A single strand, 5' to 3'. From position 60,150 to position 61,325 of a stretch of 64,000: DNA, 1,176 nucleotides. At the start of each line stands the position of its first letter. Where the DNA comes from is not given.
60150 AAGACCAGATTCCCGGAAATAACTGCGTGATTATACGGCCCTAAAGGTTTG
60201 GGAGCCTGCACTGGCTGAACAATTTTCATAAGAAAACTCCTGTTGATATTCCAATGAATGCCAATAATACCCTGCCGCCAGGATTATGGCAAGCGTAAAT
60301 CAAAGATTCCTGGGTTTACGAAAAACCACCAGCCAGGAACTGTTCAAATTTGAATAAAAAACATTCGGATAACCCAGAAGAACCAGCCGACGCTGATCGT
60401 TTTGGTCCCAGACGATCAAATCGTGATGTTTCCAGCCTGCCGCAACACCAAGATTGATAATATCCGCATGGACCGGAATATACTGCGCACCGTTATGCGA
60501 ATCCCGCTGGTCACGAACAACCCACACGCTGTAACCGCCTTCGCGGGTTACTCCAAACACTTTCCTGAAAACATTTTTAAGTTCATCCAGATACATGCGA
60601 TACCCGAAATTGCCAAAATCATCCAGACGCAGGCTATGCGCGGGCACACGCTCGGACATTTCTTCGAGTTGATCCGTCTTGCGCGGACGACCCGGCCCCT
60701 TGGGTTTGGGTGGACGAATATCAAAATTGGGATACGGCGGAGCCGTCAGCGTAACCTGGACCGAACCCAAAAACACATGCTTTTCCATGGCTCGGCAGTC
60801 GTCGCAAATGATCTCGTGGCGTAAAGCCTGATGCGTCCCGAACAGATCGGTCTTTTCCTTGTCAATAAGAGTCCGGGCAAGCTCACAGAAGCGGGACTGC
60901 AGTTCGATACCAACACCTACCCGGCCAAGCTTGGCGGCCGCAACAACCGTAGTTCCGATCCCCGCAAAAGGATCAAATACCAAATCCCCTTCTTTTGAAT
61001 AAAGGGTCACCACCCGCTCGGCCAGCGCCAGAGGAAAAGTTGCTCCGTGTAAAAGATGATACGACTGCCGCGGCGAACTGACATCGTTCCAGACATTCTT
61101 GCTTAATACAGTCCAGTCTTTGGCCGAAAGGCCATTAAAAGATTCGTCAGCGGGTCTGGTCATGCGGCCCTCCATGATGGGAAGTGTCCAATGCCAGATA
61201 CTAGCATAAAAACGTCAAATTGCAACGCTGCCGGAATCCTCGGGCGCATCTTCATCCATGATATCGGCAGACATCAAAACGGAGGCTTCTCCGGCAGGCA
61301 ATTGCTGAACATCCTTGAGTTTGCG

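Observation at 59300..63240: lexA-rmuC-methyltransferase-ridA-membrane protein operon: RmuC nuclease paired with an unusual DNA amino-methyltransferase under presumptive SOS control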

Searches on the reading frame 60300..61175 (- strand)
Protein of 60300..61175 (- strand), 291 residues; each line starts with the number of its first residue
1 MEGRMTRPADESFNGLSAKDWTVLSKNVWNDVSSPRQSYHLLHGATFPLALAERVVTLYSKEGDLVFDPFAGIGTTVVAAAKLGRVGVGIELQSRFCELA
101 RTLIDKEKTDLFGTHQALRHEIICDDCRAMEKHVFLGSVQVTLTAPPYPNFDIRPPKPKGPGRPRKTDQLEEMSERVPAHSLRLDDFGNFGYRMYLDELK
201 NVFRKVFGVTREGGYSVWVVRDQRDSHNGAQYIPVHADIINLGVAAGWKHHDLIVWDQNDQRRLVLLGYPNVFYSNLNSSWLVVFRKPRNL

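Call 3: search_protein_families(library=pfam, proteins=[window:60300-61175:-], max_evalue=0.01)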
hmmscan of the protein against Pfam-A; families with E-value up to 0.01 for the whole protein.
window:60300-61175:- (291 aa): 1 family
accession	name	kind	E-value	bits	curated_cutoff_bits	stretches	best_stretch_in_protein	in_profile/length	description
PF01555.25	N6_N4_Mtase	-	1.7e-24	87.5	26.7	1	22-100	137-219/221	DNA methylase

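Call 4: search_protein_families(library=ncbifam, proteins=[window:60300-61175:-], max_evalue=0.01)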
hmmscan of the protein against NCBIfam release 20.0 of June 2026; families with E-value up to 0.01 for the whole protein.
window:60300-61175:- (291 aa): 3 families
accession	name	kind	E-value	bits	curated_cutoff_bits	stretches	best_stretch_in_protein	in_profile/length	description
NF050803.1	DnaMtaseCcrMCaul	equivalog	1.3e-11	44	830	1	42-108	185-251/350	adenine-specific DNA-methyltransferase CcrM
NF008572.0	PRK11524.1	equivalog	3.7e-09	36.1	292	1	42-99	194-251/294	adenine-specific DNA-methyltransferase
NF010253.0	PRK13699.1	subfamily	1.2e-07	31.7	244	1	18-97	119-198/226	DNA methyltransferase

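Call 7: find_homologous_proteins(query=window:60300-61175:-, max_evalue=0.00001)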
Query window:60300-61175:- (291 aa): 606 proteins with E <= 0.00001 among 3064 candidates; the best 120 are listed.
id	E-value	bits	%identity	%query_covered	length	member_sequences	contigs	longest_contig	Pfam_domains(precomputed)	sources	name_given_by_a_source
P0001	2.0e-196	669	100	99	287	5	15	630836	PF01555.25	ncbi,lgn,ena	-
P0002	3.2e-163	560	81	98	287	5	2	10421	PF01555.25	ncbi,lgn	-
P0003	4.3e-159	546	79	98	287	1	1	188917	PF01555.25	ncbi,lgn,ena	ncbi:MAG: site-specific DNA-methyltransferase [Candidatus Omnitrophota bacterium]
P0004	2.2e-158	544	79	98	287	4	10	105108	PF01555.25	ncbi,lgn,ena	-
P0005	4.0e-157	540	77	98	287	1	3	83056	PF01555.25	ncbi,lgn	-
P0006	1.0e-156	538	77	98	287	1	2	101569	PF01555.25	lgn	-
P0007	4.6e-155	533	76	97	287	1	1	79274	PF01555.25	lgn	-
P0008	8.2e-111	388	58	99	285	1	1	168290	PF01555.25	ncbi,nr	ncbi:MAG: site-specific DNA-methyltransferase [Candidatus Omnitrophica bacterium]|nr:site-specific D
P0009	1.8e-107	377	57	98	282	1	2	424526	PF01555.25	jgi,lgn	jgi:DNA modification methylase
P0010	2.4e-104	366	57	99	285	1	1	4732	PF01555.25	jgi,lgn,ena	-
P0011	3.8e-96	339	54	95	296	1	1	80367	PF01555.25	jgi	-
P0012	1.4e-94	334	54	95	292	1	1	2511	PF01555.25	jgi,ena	-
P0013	3.5e-93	330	52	98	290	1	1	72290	PF01555.25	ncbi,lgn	-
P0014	5.5e-93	329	55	96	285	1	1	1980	PF01555.25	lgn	-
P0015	1.7e-92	327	51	98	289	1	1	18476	PF01555.25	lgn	-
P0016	6.2e-92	326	51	97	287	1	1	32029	PF01555.25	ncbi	-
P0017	1.4e-91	324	51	98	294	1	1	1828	PF01555.25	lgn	-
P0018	2.8e-91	323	52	97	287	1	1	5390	PF01555.25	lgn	-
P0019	2.3e-90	320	50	96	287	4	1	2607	PF01555.25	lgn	-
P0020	8.1e-90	319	50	96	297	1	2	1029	PF01555.25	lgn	-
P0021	8.1e-90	319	51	95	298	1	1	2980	PF01555.25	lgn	-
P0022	3.1e-89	317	51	93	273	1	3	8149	PF01555.25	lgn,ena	-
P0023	6.9e-89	316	50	98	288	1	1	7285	PF01555.25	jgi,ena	-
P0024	1.3e-88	315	49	98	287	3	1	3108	PF01555.25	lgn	-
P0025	1.6e-88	314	50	98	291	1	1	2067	PF01555.25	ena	-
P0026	1.9e-88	314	51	95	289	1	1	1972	PF01555.25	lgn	-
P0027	2.4e-88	314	49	98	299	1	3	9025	PF01555.25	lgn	-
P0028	4.1e-88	313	49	97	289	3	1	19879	PF01555.25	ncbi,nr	ncbi:MAG TPA: DNA methyltransferase [Patescibacteria group bacterium]|nr:DNA methyltransferase [Pate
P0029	7.2e-88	312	51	97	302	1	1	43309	PF01555.25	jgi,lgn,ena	-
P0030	1.0e-87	312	50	96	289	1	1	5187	PF01555.25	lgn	-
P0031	4.2e-87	310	50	95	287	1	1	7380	PF01555.25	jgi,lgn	jgi:DNA modification methylase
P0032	1.2e-86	308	50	98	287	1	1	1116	PF01555.25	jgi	-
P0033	1.3e-86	308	53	98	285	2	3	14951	PF01555.25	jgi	-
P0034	2.2e-86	307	52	97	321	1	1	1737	PF01555.25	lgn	-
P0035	3.3e-86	307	51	95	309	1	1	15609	PF01555.25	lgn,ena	-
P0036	1.3e-85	305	48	95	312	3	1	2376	PF01555.25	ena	-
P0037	1.9e-85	304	51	98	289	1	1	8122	PF01555.25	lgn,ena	-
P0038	4.5e-85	303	51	95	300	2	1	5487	PF01555.25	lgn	-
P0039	4.7e-85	303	49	95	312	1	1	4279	PF01555.25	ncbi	ncbi:MAG: DNA methyltransferase [Polaribacter sp.]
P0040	4.7e-85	303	49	95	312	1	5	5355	PF01555.25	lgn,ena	-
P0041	5.5e-85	303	50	96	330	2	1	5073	PF01555.25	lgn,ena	-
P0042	9.0e-85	302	48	95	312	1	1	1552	PF01555.25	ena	-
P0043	1.1e-84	302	48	95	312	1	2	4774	PF01555.25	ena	-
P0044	1.3e-84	302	49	98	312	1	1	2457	PF01555.25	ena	-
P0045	1.4e-84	301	52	91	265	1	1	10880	PF01555.25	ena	-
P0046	1.4e-84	301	49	96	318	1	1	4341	PF01555.25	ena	-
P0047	2.1e-84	301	49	95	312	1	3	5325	PF01555.25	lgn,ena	-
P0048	2.6e-84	301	53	95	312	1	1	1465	PF01555.25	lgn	-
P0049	2.6e-84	301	48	95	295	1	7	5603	PF01170.25,PF01555.25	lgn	-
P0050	3.1e-84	300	52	95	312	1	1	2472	PF01555.25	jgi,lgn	jgi:DNA modification methylase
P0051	3.3e-84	300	49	95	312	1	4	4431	PF01555.25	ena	-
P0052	3.8e-84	300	48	96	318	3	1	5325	PF01555.25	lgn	-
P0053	4.0e-84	300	49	99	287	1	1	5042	PF01555.25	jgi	jgi:DNA modification methylase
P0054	4.9e-84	300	48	96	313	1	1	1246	PF01555.25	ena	-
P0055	5.2e-84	300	48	96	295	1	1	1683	PF01170.25,PF01555.25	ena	-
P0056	5.5e-84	300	48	95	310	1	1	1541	PF01555.25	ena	-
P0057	5.6e-84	299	50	96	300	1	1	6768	PF01555.25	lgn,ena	-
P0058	6.1e-84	299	47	95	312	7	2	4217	PF01555.25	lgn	-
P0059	6.4e-84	299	48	97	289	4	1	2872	PF01555.25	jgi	-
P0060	6.4e-84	299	48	95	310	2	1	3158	PF01555.25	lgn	-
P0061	6.8e-84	299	51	95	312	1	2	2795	PF01555.25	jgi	-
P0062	7.4e-84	299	49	95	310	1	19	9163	PF01555.25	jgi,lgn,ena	-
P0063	8.4e-84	299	47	98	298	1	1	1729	PF01555.25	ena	-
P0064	1.2e-83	298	48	95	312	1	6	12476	PF01555.25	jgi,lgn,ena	-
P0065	1.3e-83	298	50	96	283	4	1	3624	PF01170.25,PF01555.25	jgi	-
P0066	1.6e-83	298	51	95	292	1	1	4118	PF02475.24,PF01555.25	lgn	-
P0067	3.4e-83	297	49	96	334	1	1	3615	PF01555.25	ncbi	-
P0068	3.4e-83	297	50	95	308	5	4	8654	PF01555.25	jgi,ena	-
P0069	5.2e-83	296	51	95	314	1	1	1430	PF01555.25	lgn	-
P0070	5.8e-83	296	50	95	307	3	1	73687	PF02475.24,PF01555.25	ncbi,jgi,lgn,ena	-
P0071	6.2e-83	296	49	100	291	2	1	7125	PF01555.25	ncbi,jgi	jgi:DNA modification methylase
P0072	7.8e-83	296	49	95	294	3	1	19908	PF01555.25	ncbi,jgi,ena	-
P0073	9.6e-83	295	50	95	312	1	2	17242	PF01555.25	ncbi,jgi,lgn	-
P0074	1.0e-82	295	49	95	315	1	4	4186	PF01555.25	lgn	-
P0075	1.3e-82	295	49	96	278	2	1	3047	PF01555.25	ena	-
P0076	1.4e-82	295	49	99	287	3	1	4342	PF01555.25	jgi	-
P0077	1.5e-82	295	46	98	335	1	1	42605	PF01555.25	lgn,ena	-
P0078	1.6e-82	295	49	95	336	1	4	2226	PF01555.25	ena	-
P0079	1.7e-82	295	49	97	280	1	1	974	PF01170.25,PF01555.25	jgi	jgi:DNA modification methylase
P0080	1.8e-82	295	49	97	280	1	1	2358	PF01170.25,PF01555.25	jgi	jgi:DNA modification methylase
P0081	1.9e-82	294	48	96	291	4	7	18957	PF01555.25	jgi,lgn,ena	-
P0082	2.4e-82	294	48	97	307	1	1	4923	PF02475.24,PF01555.25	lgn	-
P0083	2.5e-82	294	48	95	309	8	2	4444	PF01555.25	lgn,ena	-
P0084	2.7e-82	294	50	95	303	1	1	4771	PF01555.25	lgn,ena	-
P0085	2.8e-82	294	51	97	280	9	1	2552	PF01170.25,PF01555.25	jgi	jgi:DNA modification methylase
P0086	2.8e-82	294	49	96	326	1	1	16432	PF01555.25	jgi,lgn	jgi:DNA modification methylase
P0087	3.1e-82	294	49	95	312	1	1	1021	PF01555.25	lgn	-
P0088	3.2e-82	294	47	95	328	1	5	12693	PF01555.25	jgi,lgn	jgi:DNA modification methylase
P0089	3.4e-82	294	50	96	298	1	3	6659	PF01555.25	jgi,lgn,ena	-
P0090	3.6e-82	294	49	95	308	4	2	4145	PF02475.24,PF01555.25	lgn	-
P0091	3.7e-82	294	50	95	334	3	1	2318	PF01555.25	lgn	-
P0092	3.9e-82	293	48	97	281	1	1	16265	PF01170.25,PF01555.25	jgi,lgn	jgi:DNA modification methylase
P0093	4.1e-82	293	49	98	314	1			PF01555.25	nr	nr:DNA methyltransferase [Candidatus Sigynarchaeum springense]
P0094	4.1e-82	293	50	96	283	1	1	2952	PF01555.25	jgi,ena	-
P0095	4.4e-82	293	47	96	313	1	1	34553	PF01555.25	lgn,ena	-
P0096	4.6e-82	293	50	96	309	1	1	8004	PF01170.25,PF01555.25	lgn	-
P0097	4.6e-82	293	49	95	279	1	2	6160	PF01555.25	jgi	-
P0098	4.8e-82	293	50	97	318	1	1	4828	PF02475.24,PF01555.25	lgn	-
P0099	5.9e-82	293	49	95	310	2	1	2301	PF01555.25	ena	-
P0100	7.0e-82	293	48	95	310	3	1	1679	PF01555.25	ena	-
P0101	7.1e-82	293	49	96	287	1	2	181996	PF13649.13,PF01555.25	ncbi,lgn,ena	ncbi:MAG: DNA methyltransferase [Methanocella sp.]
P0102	7.8e-82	292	49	96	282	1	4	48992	PF01555.25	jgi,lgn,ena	jgi:DNA modification methylase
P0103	8.6e-82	292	49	95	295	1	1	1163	PF01555.25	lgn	-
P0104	9.3e-82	292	50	95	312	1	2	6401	PF02475.24,PF01555.25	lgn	-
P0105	1.2e-81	292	49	96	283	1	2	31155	PF01555.25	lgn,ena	-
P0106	1.3e-81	292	50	97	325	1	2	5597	PF01555.25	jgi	jgi:DNA modification methylase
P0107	1.4e-81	292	51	95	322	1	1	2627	PF01555.25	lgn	-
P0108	1.4e-81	292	49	96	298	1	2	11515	PF01170.25,PF01555.25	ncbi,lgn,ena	-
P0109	1.5e-81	292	50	96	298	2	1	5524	PF01555.25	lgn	-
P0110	1.7e-81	291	50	95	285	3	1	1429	PF03602.22,PF01555.25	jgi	jgi:DNA modification methylase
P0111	2.1e-81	291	49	95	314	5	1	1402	PF01555.25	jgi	jgi:DNA modification methylase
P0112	2.4e-81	291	50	95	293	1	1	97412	PF01555.25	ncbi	-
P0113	2.5e-81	291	48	96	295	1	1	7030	PF01170.25,PF01555.25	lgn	-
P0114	2.6e-81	291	47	95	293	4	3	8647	PF01555.25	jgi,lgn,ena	jgi:DNA modification methylase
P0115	2.7e-81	291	48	98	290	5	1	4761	PF01555.25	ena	-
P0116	2.7e-81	291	50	97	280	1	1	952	PF01170.25,PF01555.25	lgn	-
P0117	2.8e-81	291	48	96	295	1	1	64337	PF01170.25,PF01555.25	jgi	jgi:DNA modification methylase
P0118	3.5e-81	290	50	95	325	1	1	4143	PF01555.25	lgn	-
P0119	3.6e-81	290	47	97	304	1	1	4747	PF01555.25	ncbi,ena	-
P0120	4.3e-81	290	47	99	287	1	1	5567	PF01170.25,PF01555.25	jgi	-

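Call 8: search_solved_structures(query=window:60300-61175:-, max_evalue=1, show_alignments=3)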
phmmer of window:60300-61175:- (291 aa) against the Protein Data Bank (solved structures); distinct sequences matched with E-value up to 1: 15.
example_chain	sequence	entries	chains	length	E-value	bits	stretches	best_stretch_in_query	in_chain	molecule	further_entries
2zie_A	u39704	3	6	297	2.4e-22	82.3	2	15-106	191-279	Putative modification methylase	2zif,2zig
8s9m_A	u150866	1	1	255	5e-12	48.4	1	42-115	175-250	DNA cytosine-N4 methyltransferase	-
8s9n_A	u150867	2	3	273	5.6e-12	48.2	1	42-115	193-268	DNA cytosine-N4 methyltransferase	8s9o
6pbd_A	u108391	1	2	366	4.4e-09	38.7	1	42-106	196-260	Modification methylase CcrMI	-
9c3u_A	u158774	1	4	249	1.4e-08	37.1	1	23-102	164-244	Methyltransferase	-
8urk_A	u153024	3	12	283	1.5e-08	37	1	23-103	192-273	Methyltransferase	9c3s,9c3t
5hek_A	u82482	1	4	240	2e-06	30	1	43-102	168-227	Adenine specific DNA methyltransferase (DpnA)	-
5hfj_A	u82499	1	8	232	2.7e-06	29.6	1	43-102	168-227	Adenine specific DNA methyltransferase (DpnA)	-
1g60_A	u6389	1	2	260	2.8e-06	29.5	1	38-104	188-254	Adenine-specific Methyltransferase MboIIA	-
8vyd_A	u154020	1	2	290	0.07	15.1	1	53-102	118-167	SAM-dependent methyltransferase, UPF0020 family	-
1boo_A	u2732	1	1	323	0.082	14.9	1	42-98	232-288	PROTEIN (N-4 CYTOSINE-SPECIFIC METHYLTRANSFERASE PVU II)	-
1nw8_A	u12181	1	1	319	0.11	14.4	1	40-93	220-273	MODIFICATION METHYLASE RSRI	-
1eg2_A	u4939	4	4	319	0.12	14.4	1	40-93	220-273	MODIFICATION METHYLASE RSRI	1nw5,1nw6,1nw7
3cjt_A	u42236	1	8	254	0.41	12.6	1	35-94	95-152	Ribosomal protein L11 methyltransferase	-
1ufk_A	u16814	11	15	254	0.65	11.9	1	37-94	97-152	TT0836 protein | Ribosomal protein L11 methyltransferase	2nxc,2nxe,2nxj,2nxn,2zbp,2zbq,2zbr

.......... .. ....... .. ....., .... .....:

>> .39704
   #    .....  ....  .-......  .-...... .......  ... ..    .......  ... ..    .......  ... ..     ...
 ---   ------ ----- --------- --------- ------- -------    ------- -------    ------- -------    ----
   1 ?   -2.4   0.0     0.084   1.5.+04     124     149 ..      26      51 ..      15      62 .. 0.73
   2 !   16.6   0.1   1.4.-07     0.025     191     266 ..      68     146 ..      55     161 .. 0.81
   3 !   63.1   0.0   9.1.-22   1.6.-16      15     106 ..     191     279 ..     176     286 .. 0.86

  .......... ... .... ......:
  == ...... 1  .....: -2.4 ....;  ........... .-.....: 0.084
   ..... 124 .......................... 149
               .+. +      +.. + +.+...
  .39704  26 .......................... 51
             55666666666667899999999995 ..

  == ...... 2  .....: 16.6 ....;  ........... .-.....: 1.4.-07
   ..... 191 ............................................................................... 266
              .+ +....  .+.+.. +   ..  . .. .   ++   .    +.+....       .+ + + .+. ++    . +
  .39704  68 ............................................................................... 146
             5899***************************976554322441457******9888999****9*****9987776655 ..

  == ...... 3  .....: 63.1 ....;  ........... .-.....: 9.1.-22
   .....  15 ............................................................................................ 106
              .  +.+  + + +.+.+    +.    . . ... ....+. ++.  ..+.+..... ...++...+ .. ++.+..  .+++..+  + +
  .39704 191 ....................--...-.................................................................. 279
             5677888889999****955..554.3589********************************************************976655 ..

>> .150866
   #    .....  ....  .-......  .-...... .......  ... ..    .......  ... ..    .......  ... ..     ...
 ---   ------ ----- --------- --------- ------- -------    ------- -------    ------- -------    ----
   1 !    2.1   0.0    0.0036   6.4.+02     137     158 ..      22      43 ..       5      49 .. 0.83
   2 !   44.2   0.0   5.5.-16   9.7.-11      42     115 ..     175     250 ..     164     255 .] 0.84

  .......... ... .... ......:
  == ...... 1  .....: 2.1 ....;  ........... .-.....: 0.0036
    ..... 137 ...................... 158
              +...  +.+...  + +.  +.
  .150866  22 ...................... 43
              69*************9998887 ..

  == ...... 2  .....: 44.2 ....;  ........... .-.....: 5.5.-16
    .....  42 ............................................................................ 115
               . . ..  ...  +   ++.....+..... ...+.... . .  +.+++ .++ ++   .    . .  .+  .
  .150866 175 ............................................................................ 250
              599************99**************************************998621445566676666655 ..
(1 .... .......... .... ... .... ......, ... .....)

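Call 10: find_encoding_contigs(protein=P0001, flank=8000, max_places=4)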
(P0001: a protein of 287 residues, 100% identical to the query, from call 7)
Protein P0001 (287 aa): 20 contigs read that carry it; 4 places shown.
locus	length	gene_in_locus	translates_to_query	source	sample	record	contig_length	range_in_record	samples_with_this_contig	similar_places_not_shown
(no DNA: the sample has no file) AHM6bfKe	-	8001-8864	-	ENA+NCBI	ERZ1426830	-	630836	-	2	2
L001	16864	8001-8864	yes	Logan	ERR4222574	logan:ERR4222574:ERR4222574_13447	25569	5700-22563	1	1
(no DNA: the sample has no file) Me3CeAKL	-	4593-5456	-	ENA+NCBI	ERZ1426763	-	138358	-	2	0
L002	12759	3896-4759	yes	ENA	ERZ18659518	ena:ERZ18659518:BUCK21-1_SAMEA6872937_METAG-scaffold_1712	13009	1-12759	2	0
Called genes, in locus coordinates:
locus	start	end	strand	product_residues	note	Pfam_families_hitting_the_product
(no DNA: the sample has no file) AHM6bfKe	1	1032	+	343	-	PF01867:Cas_Cas1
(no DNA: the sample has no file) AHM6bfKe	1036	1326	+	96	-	PF09827:CRISPR_Cas2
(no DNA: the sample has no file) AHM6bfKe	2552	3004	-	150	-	-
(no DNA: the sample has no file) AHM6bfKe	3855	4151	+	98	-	PF04365:BrnT_toxin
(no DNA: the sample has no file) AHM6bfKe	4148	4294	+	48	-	-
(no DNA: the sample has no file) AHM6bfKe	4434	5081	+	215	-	-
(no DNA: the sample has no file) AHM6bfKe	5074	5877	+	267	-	PF08843:AbiEii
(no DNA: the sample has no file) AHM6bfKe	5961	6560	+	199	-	PF01726:LexA_DNA_bind, PF00717:Peptidase_S24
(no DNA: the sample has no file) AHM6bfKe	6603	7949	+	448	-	PF02646:RmuC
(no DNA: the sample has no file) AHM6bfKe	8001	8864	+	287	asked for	PF01555:N6_N4_Mtase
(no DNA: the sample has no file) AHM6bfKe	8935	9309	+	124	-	PF01042:Ribonuc_L-PSP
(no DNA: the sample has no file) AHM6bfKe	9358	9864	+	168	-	PF20221:DUF6580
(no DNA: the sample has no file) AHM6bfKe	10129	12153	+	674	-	PF07715:Plug, PF00593:TonB_dep_Rec_b-barrel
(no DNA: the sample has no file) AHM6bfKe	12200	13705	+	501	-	PF00270:DEAD, PF00271:Helicase_C, PF16124:RecQ_Zn_bind, PF00570:HRDC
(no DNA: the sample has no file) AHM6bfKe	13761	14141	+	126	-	PF00072:Response_reg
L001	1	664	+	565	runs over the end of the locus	PF09709:Cas_Csd1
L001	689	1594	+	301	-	PF05107:Cas_Cas7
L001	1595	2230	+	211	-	PF01930:Cas_Cas4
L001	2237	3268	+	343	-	PF01867:Cas_Cas1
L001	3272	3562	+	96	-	PF09827:CRISPR_Cas2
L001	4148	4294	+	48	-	-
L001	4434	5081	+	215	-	-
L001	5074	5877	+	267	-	PF08843:AbiEii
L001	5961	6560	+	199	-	PF01726:LexA_DNA_bind, PF00717:Peptidase_S24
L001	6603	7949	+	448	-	PF02646:RmuC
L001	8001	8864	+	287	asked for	PF01555:N6_N4_Mtase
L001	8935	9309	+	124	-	PF01042:Ribonuc_L-PSP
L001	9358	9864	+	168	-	PF20221:DUF6580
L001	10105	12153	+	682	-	PF07715:Plug, PF00593:TonB_dep_Rec_b-barrel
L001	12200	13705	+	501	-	PF00270:DEAD, PF00271:Helicase_C, PF16124:RecQ_Zn_bind, PF00570:HRDC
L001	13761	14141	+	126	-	PF00072:Response_reg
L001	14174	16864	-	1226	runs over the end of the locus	PF02574:S-methyl_trans, PF00809:Pterin_bind, PF02607:B12-binding_2, PF02310:B12-binding, PF02965:Met_synt_B12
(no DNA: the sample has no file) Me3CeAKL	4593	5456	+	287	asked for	PF01555:N6_N4_Mtase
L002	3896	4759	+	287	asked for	PF01555:N6_N4_Mtase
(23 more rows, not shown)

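Call 11: find_encoding_contigs(protein=P0003, flank=8000, max_places=3)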
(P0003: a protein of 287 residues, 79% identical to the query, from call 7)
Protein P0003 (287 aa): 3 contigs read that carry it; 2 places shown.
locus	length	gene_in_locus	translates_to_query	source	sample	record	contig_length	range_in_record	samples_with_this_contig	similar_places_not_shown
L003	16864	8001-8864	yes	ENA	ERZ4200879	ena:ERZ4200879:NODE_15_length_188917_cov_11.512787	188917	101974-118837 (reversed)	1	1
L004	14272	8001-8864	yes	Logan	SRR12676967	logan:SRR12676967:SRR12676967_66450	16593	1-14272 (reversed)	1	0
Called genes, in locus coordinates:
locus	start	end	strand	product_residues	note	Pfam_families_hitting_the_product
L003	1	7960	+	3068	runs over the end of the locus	-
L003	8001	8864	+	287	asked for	PF01555:N6_N4_Mtase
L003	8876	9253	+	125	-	PF01042:Ribonuc_L-PSP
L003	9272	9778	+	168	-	PF20221:DUF6580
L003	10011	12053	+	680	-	PF07715:Plug, PF00593:TonB_dep_Rec_b-barrel, PF14905:OMP_b-brl_3 (weak)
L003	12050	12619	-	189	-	PF14512:TM1586_NiRdase (faint), PF00881:Nitroreductase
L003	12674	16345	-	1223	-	PF02574:S-methyl_trans, PF00809:Pterin_bind, PF02607:B12-binding_2, PF02310:B12-binding, PF02965:Met_synt_B12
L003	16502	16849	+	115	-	PF07238:PilZ (weak)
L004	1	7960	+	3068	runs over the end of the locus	-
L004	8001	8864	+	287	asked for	PF01555:N6_N4_Mtase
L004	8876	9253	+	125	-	PF01042:Ribonuc_L-PSP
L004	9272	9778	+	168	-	PF20221:DUF6580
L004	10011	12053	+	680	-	PF07715:Plug, PF00593:TonB_dep_Rec_b-barrel, PF14905:OMP_b-brl_3 (weak)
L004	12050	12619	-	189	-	PF14512:TM1586_NiRdase (faint), PF00881:Nitroreductase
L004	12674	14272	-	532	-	?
